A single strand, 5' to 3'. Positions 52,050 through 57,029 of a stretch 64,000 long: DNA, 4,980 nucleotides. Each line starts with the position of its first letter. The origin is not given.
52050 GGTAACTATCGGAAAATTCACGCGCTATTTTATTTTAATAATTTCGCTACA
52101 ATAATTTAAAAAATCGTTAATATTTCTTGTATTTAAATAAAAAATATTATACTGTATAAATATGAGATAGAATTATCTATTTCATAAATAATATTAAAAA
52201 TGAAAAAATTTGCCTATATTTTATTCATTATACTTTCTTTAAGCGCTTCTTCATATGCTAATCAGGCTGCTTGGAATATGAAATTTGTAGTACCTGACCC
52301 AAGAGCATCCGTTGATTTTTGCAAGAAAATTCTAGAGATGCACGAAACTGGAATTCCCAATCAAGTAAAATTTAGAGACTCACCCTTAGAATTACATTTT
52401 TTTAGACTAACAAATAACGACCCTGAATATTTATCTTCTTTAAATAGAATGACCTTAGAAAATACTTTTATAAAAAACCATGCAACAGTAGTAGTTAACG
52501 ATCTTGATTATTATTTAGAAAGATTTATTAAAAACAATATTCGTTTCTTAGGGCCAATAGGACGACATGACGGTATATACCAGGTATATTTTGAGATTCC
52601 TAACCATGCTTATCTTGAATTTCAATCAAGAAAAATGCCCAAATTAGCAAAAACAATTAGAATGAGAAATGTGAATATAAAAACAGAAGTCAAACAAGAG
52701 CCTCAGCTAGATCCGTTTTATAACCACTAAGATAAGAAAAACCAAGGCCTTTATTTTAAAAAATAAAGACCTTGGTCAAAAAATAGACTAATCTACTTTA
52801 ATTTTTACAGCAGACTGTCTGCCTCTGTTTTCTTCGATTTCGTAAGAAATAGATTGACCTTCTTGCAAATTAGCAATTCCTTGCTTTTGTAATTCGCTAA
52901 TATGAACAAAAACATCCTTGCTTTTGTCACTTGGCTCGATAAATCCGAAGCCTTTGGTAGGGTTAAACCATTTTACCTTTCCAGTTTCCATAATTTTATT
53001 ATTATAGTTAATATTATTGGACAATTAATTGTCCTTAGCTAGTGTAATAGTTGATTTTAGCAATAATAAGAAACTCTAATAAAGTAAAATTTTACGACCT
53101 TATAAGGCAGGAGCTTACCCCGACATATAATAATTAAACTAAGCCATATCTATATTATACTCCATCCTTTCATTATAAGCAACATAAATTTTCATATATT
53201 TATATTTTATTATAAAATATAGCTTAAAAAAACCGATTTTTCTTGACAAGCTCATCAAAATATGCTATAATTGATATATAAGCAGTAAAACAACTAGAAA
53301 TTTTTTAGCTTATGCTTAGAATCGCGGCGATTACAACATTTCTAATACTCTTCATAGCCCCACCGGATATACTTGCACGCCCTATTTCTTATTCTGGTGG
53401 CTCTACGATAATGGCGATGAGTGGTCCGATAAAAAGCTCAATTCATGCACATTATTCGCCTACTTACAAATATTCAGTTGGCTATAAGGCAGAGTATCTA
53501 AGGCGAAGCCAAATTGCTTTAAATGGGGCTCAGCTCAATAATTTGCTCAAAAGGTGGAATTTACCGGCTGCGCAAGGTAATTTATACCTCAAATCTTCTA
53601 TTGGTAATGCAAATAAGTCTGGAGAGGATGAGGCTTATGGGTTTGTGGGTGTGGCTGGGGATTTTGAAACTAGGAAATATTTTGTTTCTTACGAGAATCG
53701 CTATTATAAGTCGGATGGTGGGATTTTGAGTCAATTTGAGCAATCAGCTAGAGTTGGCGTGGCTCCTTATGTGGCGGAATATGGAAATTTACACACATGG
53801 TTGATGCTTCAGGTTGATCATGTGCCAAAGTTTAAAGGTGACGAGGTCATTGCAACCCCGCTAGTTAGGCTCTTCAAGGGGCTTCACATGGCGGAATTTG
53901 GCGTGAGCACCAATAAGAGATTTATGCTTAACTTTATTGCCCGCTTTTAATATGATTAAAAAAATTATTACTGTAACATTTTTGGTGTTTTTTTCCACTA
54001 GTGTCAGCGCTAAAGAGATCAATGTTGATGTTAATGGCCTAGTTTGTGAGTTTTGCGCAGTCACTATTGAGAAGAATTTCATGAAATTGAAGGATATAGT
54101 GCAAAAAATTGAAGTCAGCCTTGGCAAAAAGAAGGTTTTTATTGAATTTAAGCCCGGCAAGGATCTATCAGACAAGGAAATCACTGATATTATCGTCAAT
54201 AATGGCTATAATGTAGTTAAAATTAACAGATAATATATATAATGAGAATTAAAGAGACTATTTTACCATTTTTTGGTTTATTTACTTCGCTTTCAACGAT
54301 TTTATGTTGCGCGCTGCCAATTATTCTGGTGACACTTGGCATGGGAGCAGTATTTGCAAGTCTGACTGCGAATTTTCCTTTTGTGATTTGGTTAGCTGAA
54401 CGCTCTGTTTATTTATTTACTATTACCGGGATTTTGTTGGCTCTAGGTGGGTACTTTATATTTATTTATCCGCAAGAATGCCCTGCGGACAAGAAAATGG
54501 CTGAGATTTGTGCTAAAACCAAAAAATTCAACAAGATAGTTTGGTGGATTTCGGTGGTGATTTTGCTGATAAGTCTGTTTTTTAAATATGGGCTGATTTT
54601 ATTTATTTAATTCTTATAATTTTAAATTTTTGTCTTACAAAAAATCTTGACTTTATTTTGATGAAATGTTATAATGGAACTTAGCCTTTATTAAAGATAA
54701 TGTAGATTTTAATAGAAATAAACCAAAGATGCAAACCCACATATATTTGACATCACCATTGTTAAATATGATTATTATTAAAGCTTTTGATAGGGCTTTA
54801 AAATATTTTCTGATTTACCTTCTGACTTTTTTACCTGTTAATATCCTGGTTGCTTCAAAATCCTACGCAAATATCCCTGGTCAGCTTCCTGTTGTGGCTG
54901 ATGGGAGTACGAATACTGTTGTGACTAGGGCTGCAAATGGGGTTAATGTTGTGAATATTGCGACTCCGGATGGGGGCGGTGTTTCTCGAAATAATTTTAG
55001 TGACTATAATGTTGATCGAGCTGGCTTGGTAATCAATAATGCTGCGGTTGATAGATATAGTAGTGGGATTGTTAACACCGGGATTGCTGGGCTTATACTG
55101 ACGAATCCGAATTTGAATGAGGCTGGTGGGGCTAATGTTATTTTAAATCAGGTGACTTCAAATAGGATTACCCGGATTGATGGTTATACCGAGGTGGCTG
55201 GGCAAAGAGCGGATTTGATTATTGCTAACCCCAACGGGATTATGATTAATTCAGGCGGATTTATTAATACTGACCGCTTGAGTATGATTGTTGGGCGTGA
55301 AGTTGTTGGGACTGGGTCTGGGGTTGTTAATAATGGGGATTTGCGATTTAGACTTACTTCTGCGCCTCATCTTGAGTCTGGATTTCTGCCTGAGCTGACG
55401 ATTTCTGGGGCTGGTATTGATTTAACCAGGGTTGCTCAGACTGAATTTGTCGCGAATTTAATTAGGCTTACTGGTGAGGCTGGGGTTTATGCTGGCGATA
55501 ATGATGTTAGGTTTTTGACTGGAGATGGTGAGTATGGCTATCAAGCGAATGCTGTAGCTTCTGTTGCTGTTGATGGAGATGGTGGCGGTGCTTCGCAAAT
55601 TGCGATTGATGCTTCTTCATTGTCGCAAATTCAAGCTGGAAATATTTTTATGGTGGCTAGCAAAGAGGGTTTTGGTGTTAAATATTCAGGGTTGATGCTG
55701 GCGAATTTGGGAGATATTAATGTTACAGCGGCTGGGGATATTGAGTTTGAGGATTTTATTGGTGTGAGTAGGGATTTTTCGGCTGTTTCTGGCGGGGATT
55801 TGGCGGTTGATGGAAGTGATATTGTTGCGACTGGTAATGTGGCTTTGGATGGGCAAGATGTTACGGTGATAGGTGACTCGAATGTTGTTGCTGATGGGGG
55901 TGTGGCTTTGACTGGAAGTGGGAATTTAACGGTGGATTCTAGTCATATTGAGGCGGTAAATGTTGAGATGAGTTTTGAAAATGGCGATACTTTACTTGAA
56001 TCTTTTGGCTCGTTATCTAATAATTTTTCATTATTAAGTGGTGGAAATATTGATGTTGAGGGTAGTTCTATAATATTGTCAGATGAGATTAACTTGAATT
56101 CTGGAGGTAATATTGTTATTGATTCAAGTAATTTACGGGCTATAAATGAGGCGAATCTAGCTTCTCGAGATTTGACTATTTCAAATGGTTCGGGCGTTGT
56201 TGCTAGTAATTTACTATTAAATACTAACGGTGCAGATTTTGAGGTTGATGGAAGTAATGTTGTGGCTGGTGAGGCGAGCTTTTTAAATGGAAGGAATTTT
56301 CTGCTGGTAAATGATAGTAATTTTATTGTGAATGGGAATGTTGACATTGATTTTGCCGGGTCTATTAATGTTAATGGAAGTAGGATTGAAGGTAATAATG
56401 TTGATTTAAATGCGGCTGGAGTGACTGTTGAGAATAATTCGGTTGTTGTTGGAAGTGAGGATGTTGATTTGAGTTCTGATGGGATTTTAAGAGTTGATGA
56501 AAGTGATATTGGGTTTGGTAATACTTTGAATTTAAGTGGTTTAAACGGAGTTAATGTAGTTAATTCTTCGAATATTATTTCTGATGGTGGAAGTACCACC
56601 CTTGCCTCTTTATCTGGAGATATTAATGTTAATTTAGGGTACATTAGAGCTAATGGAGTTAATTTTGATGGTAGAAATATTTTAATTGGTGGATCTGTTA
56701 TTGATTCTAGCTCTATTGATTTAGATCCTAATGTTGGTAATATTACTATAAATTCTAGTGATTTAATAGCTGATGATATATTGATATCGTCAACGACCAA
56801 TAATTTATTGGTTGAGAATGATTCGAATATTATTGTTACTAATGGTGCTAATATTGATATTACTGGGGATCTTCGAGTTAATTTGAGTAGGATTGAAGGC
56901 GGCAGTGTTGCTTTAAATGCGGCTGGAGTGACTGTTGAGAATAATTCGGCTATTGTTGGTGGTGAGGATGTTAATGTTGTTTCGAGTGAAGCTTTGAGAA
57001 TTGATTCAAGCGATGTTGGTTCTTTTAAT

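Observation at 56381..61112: Near-identical in-frame DNA cassettes reshuffled inside the exoprotein gene at one conserved junction motif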

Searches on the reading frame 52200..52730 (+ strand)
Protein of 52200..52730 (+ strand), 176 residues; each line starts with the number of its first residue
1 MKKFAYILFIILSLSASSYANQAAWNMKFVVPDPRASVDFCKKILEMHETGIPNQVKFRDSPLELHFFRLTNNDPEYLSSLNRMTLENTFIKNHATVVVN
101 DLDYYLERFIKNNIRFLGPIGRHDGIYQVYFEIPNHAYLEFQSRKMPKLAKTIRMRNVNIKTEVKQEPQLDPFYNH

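Call 10: search_protein_families(library=pfam, proteins=[window:52200-52730:+], max_evalue=0.01)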
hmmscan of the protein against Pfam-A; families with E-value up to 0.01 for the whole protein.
window:52200-52730:+ (176 aa): 1 family
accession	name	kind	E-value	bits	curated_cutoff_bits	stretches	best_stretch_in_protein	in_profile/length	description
PF00903.31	Glyoxalase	-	0.0071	17.2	20.6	0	29-125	7-104/121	Glyoxalase/Bleomycin resistance protein/Dioxygenase superfamily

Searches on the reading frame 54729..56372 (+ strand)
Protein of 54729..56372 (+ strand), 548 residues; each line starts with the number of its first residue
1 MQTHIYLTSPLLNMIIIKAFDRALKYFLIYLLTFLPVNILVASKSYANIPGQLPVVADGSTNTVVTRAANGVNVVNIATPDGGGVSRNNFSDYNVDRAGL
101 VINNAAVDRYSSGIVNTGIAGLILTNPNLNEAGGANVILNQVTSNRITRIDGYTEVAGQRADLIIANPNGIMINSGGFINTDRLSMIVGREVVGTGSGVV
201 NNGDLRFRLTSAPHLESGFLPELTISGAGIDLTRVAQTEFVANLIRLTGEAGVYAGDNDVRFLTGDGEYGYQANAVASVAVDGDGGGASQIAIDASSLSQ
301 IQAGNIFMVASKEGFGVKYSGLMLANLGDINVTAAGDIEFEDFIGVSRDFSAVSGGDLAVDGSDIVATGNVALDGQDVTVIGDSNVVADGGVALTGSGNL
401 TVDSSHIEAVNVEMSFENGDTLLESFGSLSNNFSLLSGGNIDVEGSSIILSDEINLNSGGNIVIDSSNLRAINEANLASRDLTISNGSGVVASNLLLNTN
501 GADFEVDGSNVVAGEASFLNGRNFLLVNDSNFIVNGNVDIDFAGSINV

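Call 20: find_homologous_proteins(query=window:54729-56372:+, max_evalue=1e-10)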
Query window:54729-56372:+ (548 aa): 165 proteins with E <= 1e-10 among 8000 candidates; the best 120 are listed.
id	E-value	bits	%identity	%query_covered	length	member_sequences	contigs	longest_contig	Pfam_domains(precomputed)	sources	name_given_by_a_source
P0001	1.8e-73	266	39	87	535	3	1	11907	PF05860.20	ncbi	ncbi:MAG: filamentous hemagglutinin, partial [Myxococcota bacterium]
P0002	2.3e-71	259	39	87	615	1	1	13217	PF05860.20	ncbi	ncbi:MAG: filamentous hemagglutinin, partial [Rickettsiales bacterium]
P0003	3.0e-71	259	45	58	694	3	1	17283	PF05860.20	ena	-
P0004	5.6e-71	258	38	91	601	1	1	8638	PF05860.20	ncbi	ncbi:MAG: filamentous hemagglutinin, partial [Rickettsiales bacterium]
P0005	1.4e-70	257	39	87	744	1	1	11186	PF05860.20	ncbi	ncbi:MAG: filamentous hemagglutinin, partial [Rickettsiales bacterium]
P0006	3.7e-61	226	44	53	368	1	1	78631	PF05860.20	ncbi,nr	ncbi:MAG: filamentous hemagglutinin-like secreted protein, partial [Rickettsiaceae bacterium]|nr:fil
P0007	5.9e-57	212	48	47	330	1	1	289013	PF05860.20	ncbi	-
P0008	2.3e-47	180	46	50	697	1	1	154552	PF05860.20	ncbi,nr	ncbi:MAG: filamentous hemagglutinin N-terminal protein, partial [Rickettsiaceae bacterium]|nr:filame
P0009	2.4e-47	180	38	59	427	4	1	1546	PF05860.20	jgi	-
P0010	1.1e-30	125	35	63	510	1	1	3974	PF05860.20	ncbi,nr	ncbi:MAG: filamentous hemagglutinin N-terminal domain-containing protein, partial [Shewanella sp.]|n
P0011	1.7e-28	118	30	88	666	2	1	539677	PF05860.20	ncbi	-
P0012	1.1e-27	115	30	58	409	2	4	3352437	PF05860.20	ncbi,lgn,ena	-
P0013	2.4e-27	114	34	58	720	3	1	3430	PF05860.20,PF05594.21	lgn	-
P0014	1.1e-24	105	32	64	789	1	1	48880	PF13018.12,PF05860.20,PF05594.21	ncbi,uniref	ncbi:filamentous hemagglutinin N-terminal domain-containing protein, partial [Paraburkholderia sp. C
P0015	1.4e-23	102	32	74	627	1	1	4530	PF05860.20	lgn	-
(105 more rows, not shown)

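Call 45: find_related_loci(query=A2, collection=genome_contigs, flank=10000)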
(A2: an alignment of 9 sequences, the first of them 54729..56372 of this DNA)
Query A2 (548 aa) in genome_contigs; peptide patterns used: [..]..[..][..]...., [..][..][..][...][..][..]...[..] (x = any residue, [..] = any of these).
599 stretches matched a pattern (row limit reached: there are more); 528 encode a relative of the query (tblastn E <= 1e-3); the best 80 are kept; 80 distinct loci.
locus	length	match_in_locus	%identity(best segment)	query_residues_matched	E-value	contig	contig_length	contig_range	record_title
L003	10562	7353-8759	39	24-500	2e-79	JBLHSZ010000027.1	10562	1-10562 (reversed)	MAG: Rickettsiales bacterium isolate 3300047667_70 Ga0491197_0010828, whole genome shotgun sequence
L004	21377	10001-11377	40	22-474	4e-77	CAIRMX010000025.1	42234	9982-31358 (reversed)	MAG: uncultured Alphaproteobacteria bacterium isolate ErkenSummer_bin-0736 genome assembly, contig: bin-0736:025/173, wh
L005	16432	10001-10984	45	9-342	2e-76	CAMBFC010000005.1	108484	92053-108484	MAG: Rickettsia typhi isolate MsH-30jul19-137 genome assembly, contig: MsH-30jul19-C240, whole genome shotgun sequence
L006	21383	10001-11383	36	22-540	3e-76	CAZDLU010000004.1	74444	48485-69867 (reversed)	MAG TPA_asm: uncultured Rhizobium sp. isolate SRP257259_co1_401 genome assembly, contig: NODE_309_length_74444_cov_8.055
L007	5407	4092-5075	43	9-342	3e-72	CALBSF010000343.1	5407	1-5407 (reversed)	MAG TPA_asm: uncultured Rickettsiales bacterium isolate SRR6231156_bin.78_CONCOCT_v1.1_MAG genome assembly, contig: ERZ6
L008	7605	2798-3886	45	24-373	1e-71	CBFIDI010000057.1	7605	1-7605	MAG: Rickettsiales bacterium isolate Co_bin_67_permissive genome assembly, contig: Co_bin_67_permissive_c61, whole genom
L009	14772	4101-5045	39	23-342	7e-60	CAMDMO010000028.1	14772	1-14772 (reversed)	MAG: Rickettsia typhi isolate MoE-23oct19-109 genome assembly, contig: MoE-23oct19-C5338, whole genome shotgun sequence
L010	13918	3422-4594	37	16-415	7e-59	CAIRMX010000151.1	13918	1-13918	MAG: uncultured Alphaproteobacteria bacterium isolate ErkenSummer_bin-0736 genome assembly, contig: bin-0736:151/173, wh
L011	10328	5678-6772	37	16-401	7e-58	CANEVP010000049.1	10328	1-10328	MAG: Rickettsiales bacterium isolate CE-Oct18-128 genome assembly, contig: CE-Oct18-128.fna-C49, whole genome shotgun se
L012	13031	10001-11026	35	4-348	7e-56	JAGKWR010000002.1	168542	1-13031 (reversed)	MAG: Alphaproteobacteria bacterium isolate C8_D7_3 C8_D7_3_10, whole genome shotgun sequence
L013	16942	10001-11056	36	9-374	6e-55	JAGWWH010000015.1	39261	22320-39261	MAG: Proteobacteria bacterium isolate REEB439 contig-150_1694, whole genome shotgun sequence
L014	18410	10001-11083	36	5-359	2e-53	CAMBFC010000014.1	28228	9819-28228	MAG: Rickettsia typhi isolate MsH-30jul19-137 genome assembly, contig: MsH-30jul19-C3175, whole genome shotgun sequence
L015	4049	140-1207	36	15-349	6e-48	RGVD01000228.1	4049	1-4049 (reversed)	MAG: Bacteroidetes bacterium isolate WB9_2_304 contig_100_227, whole genome shotgun sequence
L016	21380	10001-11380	31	20-515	3e-47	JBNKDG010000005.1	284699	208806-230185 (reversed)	MAG: Thiohalomonadaceae bacterium isolate F1.bin.6.strict NODE_5_length_284699_cov_14.421145, whole genome shotgun seque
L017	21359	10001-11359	33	52-522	2e-46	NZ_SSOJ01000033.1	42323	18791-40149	Pseudomonas sp. BN417 1821, whole genome shotgun sequence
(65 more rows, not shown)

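Call 66: search_protein_families(library=pfam, proteins=[L006:17897-19708:+, L006:7944-9446:-, L004:8080-9621:-], max_evalue=0.00001)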
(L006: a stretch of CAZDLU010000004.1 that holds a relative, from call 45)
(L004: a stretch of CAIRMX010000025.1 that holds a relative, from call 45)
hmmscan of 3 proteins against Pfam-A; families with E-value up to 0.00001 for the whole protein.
L006:17897-19708:+ (603 aa): 3 families
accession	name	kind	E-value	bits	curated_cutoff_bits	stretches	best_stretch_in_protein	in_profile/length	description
PF03865.19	ShlB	-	2.3e-69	234.7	22.7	1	225-558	1-307/311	Haemolysin secretion/activation protein ShlB/FhaC/HecB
PF08479.16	POTRA_2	-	1.9e-19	69.7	24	1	89-164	1-76/76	POTRA domain, ShlB-type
PF17287.7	POTRA_3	-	6.2e-16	58.1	27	1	166-220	2-56/56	POTRA domain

L006:7944-9446:- (500 aa): 1 family
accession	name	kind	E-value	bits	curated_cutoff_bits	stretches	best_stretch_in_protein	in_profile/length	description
PF01555.25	N6_N4_Mtase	-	3.1e-48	165.1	26.7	1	61-350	1-216/221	DNA methylase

L004:8080-9621:- (513 aa): 3 families
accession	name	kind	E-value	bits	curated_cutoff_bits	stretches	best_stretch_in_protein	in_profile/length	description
PF02384.22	N6_Mtase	-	8.5e-119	396.9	20.4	1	171-479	2-310/311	N-6 DNA Methylase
PF12161.14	HsdM_N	-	3.1e-16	60.7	24.5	1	10-157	1-133/135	HsdM N-terminal domain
PF07669.17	Eco57I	-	3.3e-06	27.7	25.3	1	261-385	37-165/171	Eco57I restriction-modification methylase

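Call 67: search_protein_families(library=pfam, proteins=[L004:16430-18829:+, L006:14561-16960:+, L009:11280-13679:+, L010:9071-11470:+, L004:11900-14299:+], max_evalue=0.001)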
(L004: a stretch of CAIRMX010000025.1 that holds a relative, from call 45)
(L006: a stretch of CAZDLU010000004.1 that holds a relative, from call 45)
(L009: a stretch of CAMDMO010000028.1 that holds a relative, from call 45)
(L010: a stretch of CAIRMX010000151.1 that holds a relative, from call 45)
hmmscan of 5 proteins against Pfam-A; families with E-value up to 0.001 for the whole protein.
L004:16430-18829:+ (800 aa): 2 families
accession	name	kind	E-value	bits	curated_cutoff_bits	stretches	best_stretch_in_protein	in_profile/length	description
PF13332.12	Fil_haemagg_2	-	2.7e-29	102.9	22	2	39-194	5-165/170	Hemagglutinin repeat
PF14021.12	TNT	-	2.3e-23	82.9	27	1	713-798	2-87/88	Tuberculosis necrotizing toxin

L006:14561-16960:+ (800 aa): 1 family
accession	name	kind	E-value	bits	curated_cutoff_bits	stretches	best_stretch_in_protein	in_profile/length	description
PF04830.18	DUF637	-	1.8e-23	83.6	26.6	1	335-497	1-168/168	Possible hemagglutinin (DUF637)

L009:11280-13679:+ (800 aa): 2 families
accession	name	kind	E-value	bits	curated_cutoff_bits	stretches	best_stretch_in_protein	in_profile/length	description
PF04830.18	DUF637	-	1.2e-14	54.9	26.6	1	410-601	4-167/168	Possible hemagglutinin (DUF637)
PF13332.12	Fil_haemagg_2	-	0.00015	22.4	22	1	1-53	24-75/170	Hemagglutinin repeat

L010:9071-11470:+ (800 aa): 1 family
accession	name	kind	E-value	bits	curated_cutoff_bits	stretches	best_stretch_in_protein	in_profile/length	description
PF13332.12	Fil_haemagg_2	-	1.9e-16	61.1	22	1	303-458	11-161/170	Hemagglutinin repeat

L004:11900-14299:+ (800 aa): 0 families

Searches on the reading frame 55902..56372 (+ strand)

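Call 14: search_protein_families(library=pfam, proteins=[window:55902-56372:+], max_evalue=1)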
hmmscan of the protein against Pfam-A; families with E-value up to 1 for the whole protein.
window:55902-56372:+ (157 aa): 3 families
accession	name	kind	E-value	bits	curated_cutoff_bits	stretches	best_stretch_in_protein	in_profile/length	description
PF13332.12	Fil_haemagg_2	-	0.01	16.4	22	1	39-75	121-156/170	Hemagglutinin repeat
PF06219.17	DUF1005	-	0.055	13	27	1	36-102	302-366/436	Protein of unknown function (DUF1005)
PF13349.12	DUF4097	-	0.082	12.7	22.9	1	4-58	124-175/247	Toastrack DUF4097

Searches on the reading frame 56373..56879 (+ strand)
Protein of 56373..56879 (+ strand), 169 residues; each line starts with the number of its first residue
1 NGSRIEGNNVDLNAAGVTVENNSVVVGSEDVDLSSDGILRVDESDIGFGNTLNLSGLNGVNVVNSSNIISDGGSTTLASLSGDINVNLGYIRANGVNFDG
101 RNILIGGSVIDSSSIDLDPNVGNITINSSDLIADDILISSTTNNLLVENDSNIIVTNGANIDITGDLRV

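Call 40: search_protein_representatives(alignment_id=A1)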
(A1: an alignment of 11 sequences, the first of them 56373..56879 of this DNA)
Query: 11 sequences, 169 profile positions. Proteins with E-value up to 0.001 (for the whole library): 27; up to 1e-10: 2; up to 1e-30: 0. The best 27 are listed.
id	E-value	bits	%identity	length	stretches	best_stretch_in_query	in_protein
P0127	3.1e-19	85.6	-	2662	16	7-142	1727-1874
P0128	8.3e-13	64.7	-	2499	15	30-167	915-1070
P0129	1.6e-09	54.0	-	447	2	7-165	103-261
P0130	5.1e-07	45.9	-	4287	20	50-162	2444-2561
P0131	8.5e-07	45.1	-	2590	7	72-159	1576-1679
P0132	1.2e-06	44.7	-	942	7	21-166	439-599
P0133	1.5e-06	44.3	-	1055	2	22-159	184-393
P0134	1.8e-06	44.1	-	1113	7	3-151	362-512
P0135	8.7e-06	41.9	-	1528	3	1-147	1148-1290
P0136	9.9e-06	41.7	-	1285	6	14-105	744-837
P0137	2.0e-05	40.7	-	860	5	7-91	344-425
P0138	2.2e-05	40.6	-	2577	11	8-166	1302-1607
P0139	2.2e-05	40.5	-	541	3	7-133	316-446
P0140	5.5e-05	39.2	-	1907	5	8-168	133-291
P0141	5.8e-05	39.2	-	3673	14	37-147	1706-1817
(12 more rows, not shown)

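Call 42: predict_structure(alignment_id=A1)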
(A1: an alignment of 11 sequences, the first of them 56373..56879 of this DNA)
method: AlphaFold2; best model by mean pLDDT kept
length: 169 residues; sequences in the alignment: 11
mean_pLDDT: 95.5   pTM: 0.88
mean pLDDT of the five models: 95.5, 95.4, 94.9, 94.7, 94.7
residues with pLDDT >= 90: 159; 70-90: 9; 50-70: 1; < 50: 0
segments of 3 or more residues with pLDDT < 50: none
pLDDT, mean of each block of 10 residues (from residue 1): 92 95 96 97 97 97 96 92 96 96 98 95 96 96 95 96 94
secondary structure, 60 per line:
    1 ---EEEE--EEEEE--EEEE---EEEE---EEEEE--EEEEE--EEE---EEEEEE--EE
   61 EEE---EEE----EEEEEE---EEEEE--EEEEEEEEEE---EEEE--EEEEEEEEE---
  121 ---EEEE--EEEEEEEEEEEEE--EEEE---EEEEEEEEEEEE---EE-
elements in order: E4-7 E10-14 E17-20 E24-27 E31-35 E38-42 E45-47 E51-56 E59-63 E67-69 E74-79 E83-87 E90-99 E103-106 E109-117 E124-127 E130-142 E145-148 E152-163

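Call 46: fold_search(model_id=the predicted structure, library=pdb)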
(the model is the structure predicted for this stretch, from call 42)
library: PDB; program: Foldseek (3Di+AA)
matches with E <= 10: 96; with E <= 0.001: 0
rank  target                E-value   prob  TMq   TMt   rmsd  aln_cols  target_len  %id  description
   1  6n2b_A                1.0e-01  0.69  0.36  0.20  11.7       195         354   16  The Crystal Structure of Caldicellulosiruptor kristjanssonii Tapirin C-terminal domain (released 2018-12-19)
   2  6n2b_B                1.1e-01  0.51  0.33  0.19  10.3       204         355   16  The Crystal Structure of Caldicellulosiruptor kristjanssonii Tapirin C-terminal domain (released 2018-12-19)
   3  7o9q_B                1.3e-01  0.15  0.25  0.17  11.3       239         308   15  Crystal structure of the Awp1 (adhesin-like wall protein 1) A-domain from Candida glabrata (released 2021-12-15)
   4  7o9q_A                1.8e-01  0.13  0.24  0.16  10.9       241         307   15  Crystal structure of the Awp1 (adhesin-like wall protein 1) A-domain from Candida glabrata (released 2021-12-15)
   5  9u4u_A                1.9e-01  0.01  0.09  0.10  19.2       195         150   13  Structure of the functional amyloid FapC from Pseudomonas sp.UK4 (released 2025-08-06)
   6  6n2c_A                4.7e-01  0.08  0.22  0.12  14.2       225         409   15  The Crystal Structure of Caldicellulosiruptor hydrothermalis Tapirin C-terminal domain (released 2018-12-19)
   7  4kh3                  5.2e-01  0.44  0.42  0.17  10.0       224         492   16  Structure of a bacterial self-associating protein (released 2014-01-15)
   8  4z05_A                6.7e-01  0.13  0.31  0.28  11.4       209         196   12  C. bescii Family 3 pectate lyase mutant E84A (released 2015-12-23)
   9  2wlg_C                8.8e-01  0.04  0.16  0.14  13.6       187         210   13  Crystallographic analysis of the polysialic acid O-acetyltransferase OatWY (released 2009-06-30)
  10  4e79_B                9.3e-01  0.02  0.13  0.09  13.4       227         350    8  Structure of LpxD from Acinetobacter baumannii at 2.66A resolution (P4322 form) (released 2013-01-16)
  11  7ar9_y                9.8e-01  0.09  0.19  0.13  12.3       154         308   14  Cryo-EM structure of Polytomella Complex-I (membrane arm) (released 2021-12-08)
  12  5awf_E                9.8e-01  0.06  0.23  0.12  13.7       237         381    8  Crystal structure of SufB-SufC-SufD complex from Escherichia coli (released 2015-11-11)
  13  3jqy_C                1.3e+00  0.08  0.22  0.19  12.0       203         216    9  Crystal Structure of the polySia specific acetyltransferase NeuO (released 2010-08-18)
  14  4dn7_A                1.6e+00  0.13  0.35  0.17  12.6       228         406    9  CRYSTAL STRUCTURE OF putative ABC transporter, ATP-binding protein from Methanosarcina mazei Go1 (released 2012-02-22)
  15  8axg_DDD              1.7e+00  0.08  0.28  0.13   8.5       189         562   14  Crystal structure of Fusobacterium nucleatum fusolisin protease (released 2023-09-13)
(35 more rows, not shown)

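Call 73: search_solved_structures(query=A1, max_evalue=1)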
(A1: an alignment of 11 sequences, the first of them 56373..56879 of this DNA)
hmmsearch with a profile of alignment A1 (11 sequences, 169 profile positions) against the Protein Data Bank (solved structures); distinct sequences matched with E-value up to 1: 1.
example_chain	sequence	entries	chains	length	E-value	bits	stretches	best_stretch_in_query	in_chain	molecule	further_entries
8gra_I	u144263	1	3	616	0.28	14.1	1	37-84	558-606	Type VI secretion system spike protein VgrG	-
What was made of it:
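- Tried and rejected: No match (call 73).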
